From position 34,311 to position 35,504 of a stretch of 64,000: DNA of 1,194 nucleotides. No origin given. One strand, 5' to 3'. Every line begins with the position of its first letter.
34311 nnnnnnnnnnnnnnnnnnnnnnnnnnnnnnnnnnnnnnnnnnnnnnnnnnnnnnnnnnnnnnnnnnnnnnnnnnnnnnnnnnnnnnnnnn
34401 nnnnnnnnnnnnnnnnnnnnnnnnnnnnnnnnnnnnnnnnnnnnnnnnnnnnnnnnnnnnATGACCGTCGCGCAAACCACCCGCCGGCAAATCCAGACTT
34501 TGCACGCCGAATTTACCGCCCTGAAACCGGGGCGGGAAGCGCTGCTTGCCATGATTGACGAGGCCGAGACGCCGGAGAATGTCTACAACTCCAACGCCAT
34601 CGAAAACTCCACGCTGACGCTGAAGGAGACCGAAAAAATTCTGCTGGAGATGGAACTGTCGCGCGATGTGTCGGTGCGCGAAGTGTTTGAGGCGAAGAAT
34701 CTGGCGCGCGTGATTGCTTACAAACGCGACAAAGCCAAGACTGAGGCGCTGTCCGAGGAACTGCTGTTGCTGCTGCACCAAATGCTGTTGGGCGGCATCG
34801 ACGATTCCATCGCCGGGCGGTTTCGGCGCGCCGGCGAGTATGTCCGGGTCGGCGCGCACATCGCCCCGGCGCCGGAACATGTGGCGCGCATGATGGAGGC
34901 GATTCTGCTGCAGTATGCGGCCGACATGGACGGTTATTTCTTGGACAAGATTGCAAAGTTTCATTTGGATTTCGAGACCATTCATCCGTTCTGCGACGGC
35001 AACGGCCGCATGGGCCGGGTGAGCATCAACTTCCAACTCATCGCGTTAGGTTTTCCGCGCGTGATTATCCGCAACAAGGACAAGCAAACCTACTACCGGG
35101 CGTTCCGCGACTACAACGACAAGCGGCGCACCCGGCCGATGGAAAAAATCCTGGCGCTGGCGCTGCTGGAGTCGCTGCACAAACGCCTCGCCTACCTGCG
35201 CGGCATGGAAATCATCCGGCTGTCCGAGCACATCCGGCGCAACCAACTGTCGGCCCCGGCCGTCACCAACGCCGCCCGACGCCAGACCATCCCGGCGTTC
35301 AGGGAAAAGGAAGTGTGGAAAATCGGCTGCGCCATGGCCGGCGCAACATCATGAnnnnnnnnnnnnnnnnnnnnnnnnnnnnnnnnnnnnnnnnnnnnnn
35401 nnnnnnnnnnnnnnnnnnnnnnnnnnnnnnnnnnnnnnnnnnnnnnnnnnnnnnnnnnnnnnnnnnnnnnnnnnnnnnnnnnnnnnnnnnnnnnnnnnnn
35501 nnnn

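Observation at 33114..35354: NDT-like/ATP-cone/unknown-domain protein divergently paired with a class II Fic enzyme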

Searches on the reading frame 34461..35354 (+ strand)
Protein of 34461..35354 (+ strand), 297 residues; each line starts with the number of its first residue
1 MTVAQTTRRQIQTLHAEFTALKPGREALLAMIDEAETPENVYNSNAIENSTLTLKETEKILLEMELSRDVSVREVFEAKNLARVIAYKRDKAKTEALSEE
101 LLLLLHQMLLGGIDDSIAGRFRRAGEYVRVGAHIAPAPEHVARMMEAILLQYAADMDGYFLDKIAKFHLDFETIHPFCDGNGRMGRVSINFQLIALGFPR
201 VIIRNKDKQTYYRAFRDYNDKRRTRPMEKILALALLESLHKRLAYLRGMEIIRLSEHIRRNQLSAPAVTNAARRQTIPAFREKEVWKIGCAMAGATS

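Call 3: search_protein_families(library=pfam, proteins=[window:34461-35354:+], max_evalue=1)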
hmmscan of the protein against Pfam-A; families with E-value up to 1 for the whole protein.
window:34461-35354:+ (297 aa): 1 family
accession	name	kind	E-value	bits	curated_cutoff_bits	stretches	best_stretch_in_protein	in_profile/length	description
PF02661.23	Fic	-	5e-20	72.6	24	1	97-193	2-93/93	Fic/DOC family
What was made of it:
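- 34461..35354 (+): Class II Fic gene, 297 aa. Inhibitory SNAIEN (residues 44-49), catalytic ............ (175-186), and a conserved C-terminal tail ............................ Pfam Fic, 72.6 bits (call 3).
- On Fic/Fido AMP-transferase, class II: PF02661 scores 72.6 bits against 24 (call 3).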

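Call 4: search_protein_families(library=ncbifam, proteins=[window:34461-35354:+], max_evalue=1)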
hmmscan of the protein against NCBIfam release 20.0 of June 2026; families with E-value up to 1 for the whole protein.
window:34461-35354:+ (297 aa): 4 families
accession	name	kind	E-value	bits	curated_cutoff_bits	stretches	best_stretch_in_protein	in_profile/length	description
TIGR02613.1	mob_myst_B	hypoth_equivalog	6.2e-12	45.8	124.4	1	74-193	24-141/186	mobile mystery protein B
NF046030.1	ProtAdlyltaseSoFic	equivalog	7.8e-08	31.6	550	1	161-216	179-240/361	protein adenylyltransferase Fic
NF046029.1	ProtAdlyltaseNmFic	equivalog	8e-06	25.7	230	1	97-250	27-170/177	protein adenylyltransferase Fic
TIGR00052.1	TIGR00052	subfamily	0.012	15.2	79.55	1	26-61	83-118/188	nudix-type nucleoside diphosphatase, YffH/AdpP family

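Call 5: search_protein_families(library=padloc, proteins=[window:34461-35354:+], max_evalue=1)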
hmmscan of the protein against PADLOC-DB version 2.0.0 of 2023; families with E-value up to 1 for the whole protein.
window:34461-35354:+ (297 aa): 9 families
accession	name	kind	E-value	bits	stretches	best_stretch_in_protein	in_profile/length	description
PDLC04836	PDC-S04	-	3.9e-34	115.9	1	41-222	30-216/244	-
PDLC04837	PDC-S04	-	1.4e-28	97.8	1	39-231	28-220/234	-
PDLC04840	PDC-S04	-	2.2e-28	97.5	1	42-219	17-200/227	-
PDLC03963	SoFic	-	2.6e-27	94.1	1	8-235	33-260/361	-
PDLC04839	PDC-S04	-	1.4e-12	45.7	1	77-234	38-201/205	-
PDLC04966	PDC-S24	-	5.1e-09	33.5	1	90-197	225-340/497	-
PDLC04838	PDC-S04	-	1.3e-07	29.6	1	139-235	102-202/209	-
PDLC04841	PDC-S04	-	2e-07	29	1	102-250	145-283/292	-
PDLC04842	PDC-S04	-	2.6e-07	28.6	1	148-251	85-186/202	-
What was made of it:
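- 34461..35354 (+): PADLOC PDC-S04 E 3.9e-34 and SoFic E 2.6e-27 (call 5).
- On Anti-phage defence system (PADLOC PDC-S04 / SoFic): Fic hits PDC-S04 at E 3.9e-34 and SoFic at E 2.6e-27 (call 5).
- Closest known: Class II Fic AMP-transferases: FICD/HYPE, SoFic, CbFic2, and the PADLOC candidate PDC-S04. Same: The PDC-S04 and SoFic models match (call 5).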

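Call 39: search_solved_structures(query=window:34461-35351:+, max_evalue=0.001, show_alignments=2)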
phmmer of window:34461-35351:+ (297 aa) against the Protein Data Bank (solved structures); distinct sequences matched with E-value up to 0.001: 27.
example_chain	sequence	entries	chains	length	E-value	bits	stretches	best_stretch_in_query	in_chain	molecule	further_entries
6i7i_A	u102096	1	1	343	1.2e-20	77.5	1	20-233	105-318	Adenosine monophosphate-protein transferase FICD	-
6i7h_A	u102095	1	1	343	2.1e-20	76.7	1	20-233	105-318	Adenosine monophosphate-protein transferase FICD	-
6i7g_A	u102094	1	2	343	2.1e-20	76.7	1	20-233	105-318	Adenosine monophosphate-protein transferase FICD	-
4u04_A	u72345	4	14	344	2.2e-20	76.7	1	20-233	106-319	Adenosine monophosphate-protein transferase FICD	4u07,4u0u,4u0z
6i7j_A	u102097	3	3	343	6.1e-20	75.2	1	20-233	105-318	Adenosine monophosphate-protein transferase FICD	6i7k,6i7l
9yz5_A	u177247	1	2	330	2e-19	73.5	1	20-232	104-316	Protein adenylyltransferase FICD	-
4u0s_A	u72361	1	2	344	2e-19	73.5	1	20-233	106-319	Adenosine monophosphate-protein transferase FICD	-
6zmd_B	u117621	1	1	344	1.5e-18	70.7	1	20-232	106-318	Protein adenylyltransferase FICD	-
7b7z_A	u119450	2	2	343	1.5e-18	70.6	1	20-233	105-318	Protein adenylyltransferase FICD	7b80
5jj6_A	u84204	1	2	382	4.5e-16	62.5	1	8-219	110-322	Adenosine monophosphate-protein transferase FICD homolog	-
4rgl_A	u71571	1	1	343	1.2e-15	61.1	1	41-239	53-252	Filamentation induced by cAMP protein Fic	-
5jj7_A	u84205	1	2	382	4.2e-15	59.3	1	8-219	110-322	Adenosine monophosphate-protein transferase FICD homolog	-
3cuc_A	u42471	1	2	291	3.2e-14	56.5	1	11-217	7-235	Protein of unknown function with a Fic domain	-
4x2e_A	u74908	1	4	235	3.7e-10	43.1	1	41-213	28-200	Fic family protein putative filamentation induced by cAMP protein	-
4x2c_A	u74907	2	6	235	6.4e-09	39.1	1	41-213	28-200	Fic family protein putative filamentation induced by cAMP protein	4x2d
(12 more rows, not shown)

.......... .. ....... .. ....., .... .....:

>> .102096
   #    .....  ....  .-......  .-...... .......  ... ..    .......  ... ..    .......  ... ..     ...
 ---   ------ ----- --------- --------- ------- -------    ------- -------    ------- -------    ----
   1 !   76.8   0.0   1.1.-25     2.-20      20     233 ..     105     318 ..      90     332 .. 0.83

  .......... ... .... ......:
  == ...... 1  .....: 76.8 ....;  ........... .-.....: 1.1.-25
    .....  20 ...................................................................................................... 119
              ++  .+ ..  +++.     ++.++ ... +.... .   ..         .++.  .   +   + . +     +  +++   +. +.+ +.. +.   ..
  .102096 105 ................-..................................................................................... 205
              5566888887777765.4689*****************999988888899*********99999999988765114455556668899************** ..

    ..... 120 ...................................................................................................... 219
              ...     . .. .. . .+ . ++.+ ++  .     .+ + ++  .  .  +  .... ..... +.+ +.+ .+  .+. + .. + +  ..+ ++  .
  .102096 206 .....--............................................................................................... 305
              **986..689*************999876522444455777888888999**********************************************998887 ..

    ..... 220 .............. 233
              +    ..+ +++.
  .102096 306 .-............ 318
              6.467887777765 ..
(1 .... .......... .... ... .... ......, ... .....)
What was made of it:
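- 34461..35354 (+): FICD E 1.2e-20, with the inhibitory helices aligned (call 39).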

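Call 52: find_homologous_proteins(query=window:34461-35351:+)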
Query window:34461-35351:+ (297 aa): 8000 proteins with E <= 0.001 among 8000 candidates; the best 120 are listed.
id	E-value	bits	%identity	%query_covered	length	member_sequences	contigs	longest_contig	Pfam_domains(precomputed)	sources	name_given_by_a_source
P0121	5.9e-190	647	100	100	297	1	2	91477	PF02661.24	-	-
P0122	4.6e-189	645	99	100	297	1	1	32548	PF02661.24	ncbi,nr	ncbi:MAG: Fic family protein [Gammaproteobacteria bacterium]|nr:Fic family protein [Gammaproteobacte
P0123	9.3e-189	644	99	100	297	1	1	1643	PF02661.24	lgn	-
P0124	3.1e-188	642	99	100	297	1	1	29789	PF02661.24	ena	-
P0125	2.9e-187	639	100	99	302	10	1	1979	PF02661.24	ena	-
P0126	1.0e-185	634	98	100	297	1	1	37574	PF02661.24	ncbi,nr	ncbi:MAG: Fic family protein [Gammaproteobacteria bacterium]|nr:Fic family protein [Gammaproteobacte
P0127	4.8e-185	631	98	100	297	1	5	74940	PF02661.24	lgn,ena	-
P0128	2.2e-171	587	92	99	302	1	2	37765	PF02661.24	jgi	-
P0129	1.1e-165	568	89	98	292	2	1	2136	PF02661.24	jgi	-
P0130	7.9e-164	562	88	99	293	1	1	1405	PF02661.24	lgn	-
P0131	4.2e-160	550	86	97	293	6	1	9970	PF02661.24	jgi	-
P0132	5.1e-148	510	79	97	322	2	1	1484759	PF02661.24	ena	-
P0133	1.3e-147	509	79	97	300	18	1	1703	PF02661.24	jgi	-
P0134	1.1e-145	502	80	97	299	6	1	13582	PF02661.24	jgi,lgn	-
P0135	2.9e-145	501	79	97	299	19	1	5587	PF02661.24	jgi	-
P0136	2.2e-144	498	78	97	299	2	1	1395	PF02661.24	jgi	-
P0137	4.3e-141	487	75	98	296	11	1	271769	PF02661.24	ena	-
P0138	4.8e-141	487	75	99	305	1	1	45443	PF02661.24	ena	-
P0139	1.0e-140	486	76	97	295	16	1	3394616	PF02661.24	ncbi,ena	-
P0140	3.0e-140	485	75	98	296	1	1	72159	PF02661.24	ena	-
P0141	3.2e-140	484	75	98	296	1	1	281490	PF02661.24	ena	-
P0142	5.5e-140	484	74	97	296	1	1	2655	PF02661.24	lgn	-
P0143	1.2e-139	483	74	97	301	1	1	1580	PF02661.24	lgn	-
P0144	9.3e-139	480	74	97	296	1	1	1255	PF02661.24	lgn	-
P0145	1.1e-138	479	74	97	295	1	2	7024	PF02661.24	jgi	-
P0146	1.1e-138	479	74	97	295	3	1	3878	PF02661.24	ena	-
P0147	1.2e-138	479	78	93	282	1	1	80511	PF02661.24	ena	-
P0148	3.1e-138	478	73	97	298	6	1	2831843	PF02661.24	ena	-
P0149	4.4e-138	477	74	97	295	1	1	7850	PF02661.24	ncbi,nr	ncbi:MAG: Fic family protein [Parcubacteria group bacterium]|nr:Fic family protein [Parcubacteria gr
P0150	4.9e-138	477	74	97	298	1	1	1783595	PF02661.24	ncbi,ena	-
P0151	7.1e-138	477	73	97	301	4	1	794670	PF02661.24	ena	-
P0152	7.5e-138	477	74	97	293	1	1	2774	PF02661.24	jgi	-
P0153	1.2e-137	476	74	98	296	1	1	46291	PF02661.24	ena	-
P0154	1.2e-137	476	74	97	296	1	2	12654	PF02661.24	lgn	-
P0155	1.4e-137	476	74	97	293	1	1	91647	PF02661.24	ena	-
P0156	1.4e-137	476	73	98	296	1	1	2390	PF02661.24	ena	-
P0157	2.1e-137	475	72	97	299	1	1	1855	PF02661.24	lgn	-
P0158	2.7e-137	475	72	98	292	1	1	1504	PF02661.24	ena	-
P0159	2.8e-137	475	73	97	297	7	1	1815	PF02661.24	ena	-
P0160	6.2e-137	474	74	97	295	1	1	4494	PF02661.24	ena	-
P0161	9.5e-137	473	73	97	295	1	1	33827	PF02661.24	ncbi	-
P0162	1.2e-136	473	73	97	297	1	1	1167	PF02661.24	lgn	-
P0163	1.2e-136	473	73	97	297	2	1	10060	PF02661.24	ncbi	-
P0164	1.3e-136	473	72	97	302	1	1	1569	PF02661.24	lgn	-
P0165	1.4e-136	473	73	97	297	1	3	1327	PF02661.24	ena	-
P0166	3.2e-136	471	73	97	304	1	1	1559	PF02661.24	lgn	-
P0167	4.7e-136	471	73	97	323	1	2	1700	PF02661.24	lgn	-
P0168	5.3e-136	471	72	97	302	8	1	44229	PF02661.24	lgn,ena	-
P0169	5.5e-136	471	73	97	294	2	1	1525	PF02661.24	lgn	-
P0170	8.4e-136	470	71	98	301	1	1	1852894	PF02661.24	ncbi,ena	-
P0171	1.1e-135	470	71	98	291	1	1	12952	PF02661.24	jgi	jgi:Fic family protein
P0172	1.3e-135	469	73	97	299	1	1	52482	PF02661.24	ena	-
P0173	2.2e-135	469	73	98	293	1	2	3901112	PF02661.24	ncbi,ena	-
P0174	2.4e-135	468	72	97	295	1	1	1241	PF02661.24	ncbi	-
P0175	2.8e-135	468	72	98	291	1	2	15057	PF02661.24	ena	-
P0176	4.2e-135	468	72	97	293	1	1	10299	PF02661.24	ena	-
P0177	4.6e-135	468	73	97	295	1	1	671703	PF02661.24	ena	-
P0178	4.7e-135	467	73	97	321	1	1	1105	PF02661.24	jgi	jgi:Fic family protein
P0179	6.2e-135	467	72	98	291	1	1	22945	PF02661.24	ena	-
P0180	6.3e-135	467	72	97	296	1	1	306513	PF02661.24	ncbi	-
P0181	6.5e-135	467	72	98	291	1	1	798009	PF02661.24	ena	-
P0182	6.9e-135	467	71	97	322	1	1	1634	PF02661.24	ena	-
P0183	8.1e-135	467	73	96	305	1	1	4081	PF02661.24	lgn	-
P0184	8.7e-135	467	71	97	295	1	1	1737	PF02661.24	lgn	-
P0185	9.9e-135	466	72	98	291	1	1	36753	PF02661.24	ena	-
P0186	1.0e-134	466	71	97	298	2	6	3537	PF02661.24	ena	-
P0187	1.1e-134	466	74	97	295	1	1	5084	PF02661.24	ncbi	-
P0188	1.2e-134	466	72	97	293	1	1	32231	PF02661.24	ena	-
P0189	1.2e-134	466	75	94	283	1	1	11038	PF02661.24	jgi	jgi:Fic family protein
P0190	1.3e-134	466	73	97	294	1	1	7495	PF02661.24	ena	-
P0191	1.3e-134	466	72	98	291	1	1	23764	PF02661.24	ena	-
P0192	1.5e-134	466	74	97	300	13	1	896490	PF02661.24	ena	-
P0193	1.6e-134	466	71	97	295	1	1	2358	PF02661.24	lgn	-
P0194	2.0e-134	465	72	98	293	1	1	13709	PF02661.24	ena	-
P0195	2.1e-134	465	71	97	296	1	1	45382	PF02661.24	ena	-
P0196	2.4e-134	465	72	97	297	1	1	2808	PF02661.24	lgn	-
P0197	2.6e-134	465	72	98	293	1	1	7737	PF02661.24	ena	-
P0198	2.6e-134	465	72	97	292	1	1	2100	PF02661.24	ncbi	-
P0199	2.6e-134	465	72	97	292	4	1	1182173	PF02661.24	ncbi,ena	-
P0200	2.8e-134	465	72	98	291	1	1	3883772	PF02661.24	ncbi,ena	-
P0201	2.8e-134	465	72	98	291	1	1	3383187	PF02661.24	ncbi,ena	-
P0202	2.8e-134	465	71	97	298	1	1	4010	PF02661.24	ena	-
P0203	2.8e-134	465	72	98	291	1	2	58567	PF02661.24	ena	-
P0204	3.1e-134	465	72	99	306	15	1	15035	PF02661.24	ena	-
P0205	3.2e-134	465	70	97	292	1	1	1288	PF02661.24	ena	-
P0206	3.2e-134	465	70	97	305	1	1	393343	PF02661.24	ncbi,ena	-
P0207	3.5e-134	465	72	97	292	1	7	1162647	PF02661.24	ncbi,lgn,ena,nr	ncbi:MAG: Fic family protein [Candidatus Mycalebacterium zealandia]|nr:MAG: Fic family protein [Cand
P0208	3.6e-134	465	72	98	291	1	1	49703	PF02661.24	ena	-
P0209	4.1e-134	464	71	97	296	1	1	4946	PF02661.24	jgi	jgi:Fic family protein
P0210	4.2e-134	464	71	97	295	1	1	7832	PF02661.24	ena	-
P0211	4.3e-134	464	72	97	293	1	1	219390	PF02661.24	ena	-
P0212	4.7e-134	464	72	97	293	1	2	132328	PF02661.24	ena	-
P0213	4.9e-134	464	72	97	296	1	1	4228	PF02661.24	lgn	-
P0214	4.9e-134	464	73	97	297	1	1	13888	PF02661.24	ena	-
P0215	5.0e-134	464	72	97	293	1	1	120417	PF02661.24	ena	-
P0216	5.0e-134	464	72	97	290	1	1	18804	PF02661.24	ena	-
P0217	5.3e-134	464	71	99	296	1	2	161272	PF02661.24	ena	-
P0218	5.5e-134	464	71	97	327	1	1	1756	PF02661.24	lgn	-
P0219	5.8e-134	464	71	97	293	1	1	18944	PF02661.24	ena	-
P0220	7.4e-134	464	72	97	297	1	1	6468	PF02661.24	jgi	jgi:Fic family protein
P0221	7.7e-134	463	71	98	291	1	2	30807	PF02661.24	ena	-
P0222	7.8e-134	463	71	98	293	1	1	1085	PF02661.24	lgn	-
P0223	8.5e-134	463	72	97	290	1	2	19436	PF02661.24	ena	-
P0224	8.9e-134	463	72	97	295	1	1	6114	PF02661.24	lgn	-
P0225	9.4e-134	463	71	97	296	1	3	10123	PF02661.24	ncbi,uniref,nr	ncbi:cell filamentation protein Fic [Candidatus Falkowbacteria bacterium CG_4_9_14_3_um_filter_38_19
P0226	9.7e-134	463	70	100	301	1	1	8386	PF02661.24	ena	-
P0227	9.8e-134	463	71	97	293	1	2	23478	PF02661.24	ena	-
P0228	1.0e-133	463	72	98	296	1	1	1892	PF02661.24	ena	-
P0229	1.0e-133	463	71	98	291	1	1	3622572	PF02661.24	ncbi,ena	-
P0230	1.1e-133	463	72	97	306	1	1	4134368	PF02661.24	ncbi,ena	-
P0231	1.1e-133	463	70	98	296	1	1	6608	PF02661.24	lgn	-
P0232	1.1e-133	463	71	97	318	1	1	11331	PF02661.24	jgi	-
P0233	1.1e-133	463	71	97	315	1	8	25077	PF02661.24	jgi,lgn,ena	-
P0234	1.2e-133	463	72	97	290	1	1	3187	PF02661.24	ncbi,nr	ncbi:MAG: Fic family protein [Nitrospinae bacterium]|nr:Fic family protein [Nitrospinota bacterium]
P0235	1.2e-133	463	72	98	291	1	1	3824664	PF02661.24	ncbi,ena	-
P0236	1.2e-133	463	71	97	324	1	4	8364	PF02661.24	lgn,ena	-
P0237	1.2e-133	463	71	97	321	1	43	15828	PF02661.24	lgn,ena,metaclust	metaclust:\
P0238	1.2e-133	463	71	97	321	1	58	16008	PF02661.24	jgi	-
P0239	1.2e-133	463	71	97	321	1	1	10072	PF02661.24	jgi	-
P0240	1.2e-133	463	71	97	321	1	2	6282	PF02661.24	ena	-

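Call 53: find_encoding_contigs(protein=P0132, flank=4000, max_places=2)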
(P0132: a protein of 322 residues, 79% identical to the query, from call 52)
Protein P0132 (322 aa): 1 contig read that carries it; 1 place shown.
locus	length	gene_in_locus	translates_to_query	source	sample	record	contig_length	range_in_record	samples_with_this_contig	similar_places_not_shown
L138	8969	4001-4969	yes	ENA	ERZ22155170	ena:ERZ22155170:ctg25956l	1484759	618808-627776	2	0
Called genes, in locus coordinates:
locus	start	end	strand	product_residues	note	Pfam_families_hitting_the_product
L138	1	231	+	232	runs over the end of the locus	PF01476:LysM, PF01551:Peptidase_M23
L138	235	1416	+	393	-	PF00155:Aminotran_1_2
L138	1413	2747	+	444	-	PF03447:NAD_binding_3, PF00742:Homoserine_dh, PF01842:ACT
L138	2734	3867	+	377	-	PF00291:PALP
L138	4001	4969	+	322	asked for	PF02661:Fic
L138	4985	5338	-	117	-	-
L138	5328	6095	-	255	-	PF01381:HTH_3, PF12844:HTH_19 (weak), PF13560:HTH_31 (weak), PF13274:SocA_Panacea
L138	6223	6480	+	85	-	-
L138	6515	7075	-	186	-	PF10544:T5orf172, PF13455:MUG113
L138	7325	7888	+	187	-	-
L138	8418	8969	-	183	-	-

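Call 54: find_encoding_contigs(protein=P0139, flank=4000, max_places=2)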
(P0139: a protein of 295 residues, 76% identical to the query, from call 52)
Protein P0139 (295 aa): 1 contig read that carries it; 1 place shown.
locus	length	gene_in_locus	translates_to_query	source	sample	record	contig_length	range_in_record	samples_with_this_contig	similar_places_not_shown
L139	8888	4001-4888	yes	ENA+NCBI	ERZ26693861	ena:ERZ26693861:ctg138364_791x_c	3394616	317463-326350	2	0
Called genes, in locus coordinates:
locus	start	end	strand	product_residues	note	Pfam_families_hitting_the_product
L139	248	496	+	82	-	-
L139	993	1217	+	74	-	PF09720:Unstab_antitox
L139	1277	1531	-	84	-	-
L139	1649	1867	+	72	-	PF15919:HicB_lk_antitox, PF21748:UPF0150 (weak)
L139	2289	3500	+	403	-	PF13173:AAA_14, PF13635:DUF4143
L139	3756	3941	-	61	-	-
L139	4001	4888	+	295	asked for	PF02661:Fic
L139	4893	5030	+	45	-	-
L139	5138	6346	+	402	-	PF13191:AAA_16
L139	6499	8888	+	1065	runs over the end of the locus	PF04313:HSDR_N, PF04851:ResIII, PF18766:SWI2_SNF2, PF00270:DEAD (weak), PF22679:T1R_D3-like, PF11867:T1RH-like_C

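Call 55: find_encoding_contigs(protein=P0200, flank=4000, max_places=2)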
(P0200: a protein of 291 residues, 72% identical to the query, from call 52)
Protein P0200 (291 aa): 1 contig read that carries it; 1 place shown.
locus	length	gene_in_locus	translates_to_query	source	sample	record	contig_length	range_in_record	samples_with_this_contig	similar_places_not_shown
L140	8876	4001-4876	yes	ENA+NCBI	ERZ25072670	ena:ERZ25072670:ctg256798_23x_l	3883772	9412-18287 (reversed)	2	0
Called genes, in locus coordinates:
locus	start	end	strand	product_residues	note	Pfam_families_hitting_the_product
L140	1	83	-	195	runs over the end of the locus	-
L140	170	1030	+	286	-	PF00339:Arrestin_N (faint)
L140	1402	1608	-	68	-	-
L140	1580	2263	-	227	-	-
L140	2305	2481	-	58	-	-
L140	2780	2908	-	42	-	-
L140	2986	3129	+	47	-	-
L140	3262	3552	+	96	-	PF04365:BrnT_toxin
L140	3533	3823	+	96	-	PF14384:BrnA_antitoxin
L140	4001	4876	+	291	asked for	PF02661:Fic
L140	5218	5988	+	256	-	PF08878:HamA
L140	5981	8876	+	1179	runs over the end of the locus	PF00270:DEAD, PF00271:Helicase_C (weak), PF08797:HIRAN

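Call 64: find_related_loci(query=A4, collection=viral_contigs, flank=3000)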
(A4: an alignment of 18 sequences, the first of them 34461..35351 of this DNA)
Query A4 (297 aa) in viral_contigs; peptide patterns used: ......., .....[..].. (x = any residue, [..] = any of these).
348 stretches matched a pattern; 285 encode a relative of the query (tblastn E <= 1e-3); the best 80 are kept; 80 distinct loci.
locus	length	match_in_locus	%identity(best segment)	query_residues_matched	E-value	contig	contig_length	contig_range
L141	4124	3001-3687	33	17-247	2e-32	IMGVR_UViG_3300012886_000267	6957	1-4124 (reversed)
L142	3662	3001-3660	33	11-232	3e-31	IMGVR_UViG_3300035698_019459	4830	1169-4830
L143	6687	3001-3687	34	6-232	6e-31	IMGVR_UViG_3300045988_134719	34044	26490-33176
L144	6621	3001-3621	36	39-247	7e-31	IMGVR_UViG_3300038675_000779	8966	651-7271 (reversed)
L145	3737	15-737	30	4-246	1e-30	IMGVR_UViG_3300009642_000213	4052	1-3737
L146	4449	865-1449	34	39-235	2e-30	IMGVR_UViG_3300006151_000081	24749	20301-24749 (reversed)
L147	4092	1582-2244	32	17-239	1e-30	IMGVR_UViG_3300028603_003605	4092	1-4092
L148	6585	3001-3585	34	39-235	2e-30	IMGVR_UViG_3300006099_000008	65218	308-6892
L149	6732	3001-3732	32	1-246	2e-30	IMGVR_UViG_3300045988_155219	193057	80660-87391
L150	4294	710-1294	34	39-235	2e-30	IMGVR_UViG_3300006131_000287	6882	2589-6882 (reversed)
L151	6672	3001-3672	32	22-247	8e-30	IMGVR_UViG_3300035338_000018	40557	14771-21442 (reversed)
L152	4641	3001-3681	33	16-247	4e-30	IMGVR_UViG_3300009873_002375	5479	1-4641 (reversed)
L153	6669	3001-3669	33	22-246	1e-28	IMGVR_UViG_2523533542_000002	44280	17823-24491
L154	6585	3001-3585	35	22-218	9e-29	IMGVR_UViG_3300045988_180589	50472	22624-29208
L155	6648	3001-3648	32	29-246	3e-28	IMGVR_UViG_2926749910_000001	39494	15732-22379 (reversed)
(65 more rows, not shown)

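Call 66: find_encoding_contigs(protein=P0149, flank=3000, max_places=2)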
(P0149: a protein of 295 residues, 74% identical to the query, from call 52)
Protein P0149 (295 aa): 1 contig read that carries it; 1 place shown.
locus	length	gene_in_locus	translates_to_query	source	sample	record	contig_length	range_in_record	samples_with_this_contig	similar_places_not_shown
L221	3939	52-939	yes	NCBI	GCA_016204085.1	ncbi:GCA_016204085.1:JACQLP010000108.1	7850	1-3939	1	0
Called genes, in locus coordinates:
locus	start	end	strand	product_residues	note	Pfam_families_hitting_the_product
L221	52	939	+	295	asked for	PF02661:Fic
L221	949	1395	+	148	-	PF07929:PRiA4_ORF3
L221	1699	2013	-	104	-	-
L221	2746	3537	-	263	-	PF00121:TIM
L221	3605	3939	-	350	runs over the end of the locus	PF01087:GalP_UDP_transf, PF11969:DcpS_C (faint), PF01230:HIT (faint), PF16268:DUF4921, PF02744:GalP_UDP_tr_C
